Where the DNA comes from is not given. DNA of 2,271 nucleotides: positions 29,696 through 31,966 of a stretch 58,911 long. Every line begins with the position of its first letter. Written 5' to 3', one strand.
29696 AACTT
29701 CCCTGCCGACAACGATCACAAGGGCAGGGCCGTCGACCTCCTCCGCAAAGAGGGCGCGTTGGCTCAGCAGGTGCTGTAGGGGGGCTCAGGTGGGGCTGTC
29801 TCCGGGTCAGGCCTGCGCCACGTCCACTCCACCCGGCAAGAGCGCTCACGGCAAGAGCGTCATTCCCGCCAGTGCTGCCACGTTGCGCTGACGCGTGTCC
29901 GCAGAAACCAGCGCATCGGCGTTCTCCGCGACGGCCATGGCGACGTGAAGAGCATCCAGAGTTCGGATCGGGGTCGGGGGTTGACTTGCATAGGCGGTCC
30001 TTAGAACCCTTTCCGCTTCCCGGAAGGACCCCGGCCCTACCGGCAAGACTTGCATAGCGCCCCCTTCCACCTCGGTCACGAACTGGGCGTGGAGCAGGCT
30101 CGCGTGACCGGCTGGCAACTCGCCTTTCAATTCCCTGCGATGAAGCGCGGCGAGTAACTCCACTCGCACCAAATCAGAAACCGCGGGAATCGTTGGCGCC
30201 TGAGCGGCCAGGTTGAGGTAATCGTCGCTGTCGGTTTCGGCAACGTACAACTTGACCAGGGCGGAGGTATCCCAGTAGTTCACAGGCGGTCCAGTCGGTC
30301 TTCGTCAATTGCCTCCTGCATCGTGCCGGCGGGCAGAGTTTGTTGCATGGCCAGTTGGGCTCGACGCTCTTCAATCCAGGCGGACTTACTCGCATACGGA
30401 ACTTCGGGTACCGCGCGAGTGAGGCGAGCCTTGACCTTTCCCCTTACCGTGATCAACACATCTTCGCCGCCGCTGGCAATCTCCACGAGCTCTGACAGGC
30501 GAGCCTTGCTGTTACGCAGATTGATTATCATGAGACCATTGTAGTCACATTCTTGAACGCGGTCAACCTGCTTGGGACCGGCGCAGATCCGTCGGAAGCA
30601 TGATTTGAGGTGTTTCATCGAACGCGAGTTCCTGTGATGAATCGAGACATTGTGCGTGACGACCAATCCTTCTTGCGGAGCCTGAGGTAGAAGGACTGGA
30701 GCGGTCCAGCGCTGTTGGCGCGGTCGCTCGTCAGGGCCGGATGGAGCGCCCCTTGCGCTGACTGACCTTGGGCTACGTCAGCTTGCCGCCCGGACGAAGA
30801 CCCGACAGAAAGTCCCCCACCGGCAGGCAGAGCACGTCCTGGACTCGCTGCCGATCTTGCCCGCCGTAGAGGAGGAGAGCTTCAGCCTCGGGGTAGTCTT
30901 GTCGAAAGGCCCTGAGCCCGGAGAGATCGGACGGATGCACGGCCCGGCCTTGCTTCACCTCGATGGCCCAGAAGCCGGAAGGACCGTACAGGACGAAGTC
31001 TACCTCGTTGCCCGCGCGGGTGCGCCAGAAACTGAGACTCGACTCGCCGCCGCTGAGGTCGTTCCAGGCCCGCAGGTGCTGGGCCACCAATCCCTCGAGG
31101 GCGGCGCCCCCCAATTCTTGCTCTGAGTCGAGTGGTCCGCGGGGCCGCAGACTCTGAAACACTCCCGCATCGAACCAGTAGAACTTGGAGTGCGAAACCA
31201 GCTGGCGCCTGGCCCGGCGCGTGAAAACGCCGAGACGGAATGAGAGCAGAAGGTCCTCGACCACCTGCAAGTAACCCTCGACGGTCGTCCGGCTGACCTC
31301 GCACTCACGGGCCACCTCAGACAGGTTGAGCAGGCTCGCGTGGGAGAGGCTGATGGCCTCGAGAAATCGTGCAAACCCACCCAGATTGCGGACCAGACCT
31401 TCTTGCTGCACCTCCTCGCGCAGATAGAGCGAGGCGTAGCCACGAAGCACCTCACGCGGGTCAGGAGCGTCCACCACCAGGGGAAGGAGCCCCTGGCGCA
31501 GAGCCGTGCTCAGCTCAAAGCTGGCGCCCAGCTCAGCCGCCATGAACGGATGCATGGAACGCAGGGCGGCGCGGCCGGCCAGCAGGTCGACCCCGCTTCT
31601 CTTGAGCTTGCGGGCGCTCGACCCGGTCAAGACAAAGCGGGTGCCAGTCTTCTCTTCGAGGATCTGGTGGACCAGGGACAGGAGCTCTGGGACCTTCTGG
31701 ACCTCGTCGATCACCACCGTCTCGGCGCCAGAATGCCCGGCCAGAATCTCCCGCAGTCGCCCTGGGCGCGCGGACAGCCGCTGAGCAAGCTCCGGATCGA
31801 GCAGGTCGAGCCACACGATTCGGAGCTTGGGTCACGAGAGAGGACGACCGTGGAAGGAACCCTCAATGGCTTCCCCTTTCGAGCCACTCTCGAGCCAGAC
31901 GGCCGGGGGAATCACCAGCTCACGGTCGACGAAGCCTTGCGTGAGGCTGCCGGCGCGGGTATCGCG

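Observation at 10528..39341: Five otherwise unrelated proteins share a C-terminal motif φ-x-φ-G-G-φ-x-φ-[RK]-[RK]: encapsulin cargo-loading-peptide-like tails or a novel sorting tag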

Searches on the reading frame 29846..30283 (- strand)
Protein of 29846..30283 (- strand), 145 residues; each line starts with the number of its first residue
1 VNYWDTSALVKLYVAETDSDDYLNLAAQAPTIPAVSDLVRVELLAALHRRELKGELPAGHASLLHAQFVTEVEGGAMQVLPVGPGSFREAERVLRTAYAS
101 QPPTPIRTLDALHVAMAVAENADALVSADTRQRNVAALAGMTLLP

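Call 13: search_protein_families(library=pfam, proteins=[window:29846-30283:-], max_evalue=0.01)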
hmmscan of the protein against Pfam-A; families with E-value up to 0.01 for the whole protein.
window:29846-30283:- (145 aa): 2 families
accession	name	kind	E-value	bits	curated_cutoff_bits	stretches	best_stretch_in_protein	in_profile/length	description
PF01850.27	PIN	-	3.9e-13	50.5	23.6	1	4-137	3-119/120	PIN domain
PF13470.12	PIN_3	-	0.0046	18.2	27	1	5-131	5-115/115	PIN domain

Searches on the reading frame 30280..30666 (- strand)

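Call 13: search_protein_families(library=pfam, proteins=[window:30280-30666:-], max_evalue=0.01)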
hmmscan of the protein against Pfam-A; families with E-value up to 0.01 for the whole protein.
window:30280-30666:- (128 aa): 1 family
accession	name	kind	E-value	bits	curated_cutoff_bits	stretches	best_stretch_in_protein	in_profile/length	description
PF02604.26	PhdYeFM_antitox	-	8.2e-05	22.7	29.8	1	47-85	3-42/74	Antitoxin Phd_YefM, type II toxin-antitoxin system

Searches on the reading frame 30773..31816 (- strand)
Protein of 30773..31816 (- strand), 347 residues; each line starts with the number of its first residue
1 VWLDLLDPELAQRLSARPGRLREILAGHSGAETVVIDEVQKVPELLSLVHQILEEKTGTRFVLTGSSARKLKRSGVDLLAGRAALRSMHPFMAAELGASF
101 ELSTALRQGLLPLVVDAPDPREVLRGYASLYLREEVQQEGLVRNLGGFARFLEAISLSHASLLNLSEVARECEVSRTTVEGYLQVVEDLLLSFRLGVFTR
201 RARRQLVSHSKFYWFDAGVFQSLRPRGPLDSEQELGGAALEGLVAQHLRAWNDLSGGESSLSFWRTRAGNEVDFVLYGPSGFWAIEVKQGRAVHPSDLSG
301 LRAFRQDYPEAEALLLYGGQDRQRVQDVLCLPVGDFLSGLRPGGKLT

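Call 13: search_protein_families(library=pfam, proteins=[window:30773-31816:-], max_evalue=0.01)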
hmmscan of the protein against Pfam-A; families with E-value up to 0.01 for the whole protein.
window:30773-31816:- (347 aa): 2 families
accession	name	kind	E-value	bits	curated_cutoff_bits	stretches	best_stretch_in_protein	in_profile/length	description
PF13635.12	DUF4143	-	5.6e-32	111.1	28.1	1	134-289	2-159/160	Domain of unknown function (DUF4143)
PF13173.12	AAA_14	-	8.3e-14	52.1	27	1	4-96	36-128/129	AAA domain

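Call 101: search_protein_families(library=padloc, proteins=[window:30773-31816:-], max_evalue=0.01)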
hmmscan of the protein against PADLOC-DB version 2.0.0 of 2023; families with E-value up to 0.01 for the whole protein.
window:30773-31816:- (347 aa): 7 families
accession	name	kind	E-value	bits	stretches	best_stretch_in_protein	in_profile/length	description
PDLC04790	PDC-S01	-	3e-50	169.2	1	31-332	79-413/422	-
PDLC04789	PDC-S01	-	5.9e-37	125.6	1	3-313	48-361/375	-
PDLC04787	PDC-S01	-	4.1e-23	79.9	1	28-338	90-407/412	-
PDLC04791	PDC-S01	-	1.2e-20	71.6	2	176-328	239-385/395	-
PDLC04788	PDC-S01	-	1.1e-09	35.7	1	230-320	322-410/448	-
PDLC04786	PDC-S01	-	1.7e-09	35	1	208-299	304-396/439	-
PDLC04792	PDC-S01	-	7.5e-07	26.1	1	230-295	330-390/452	-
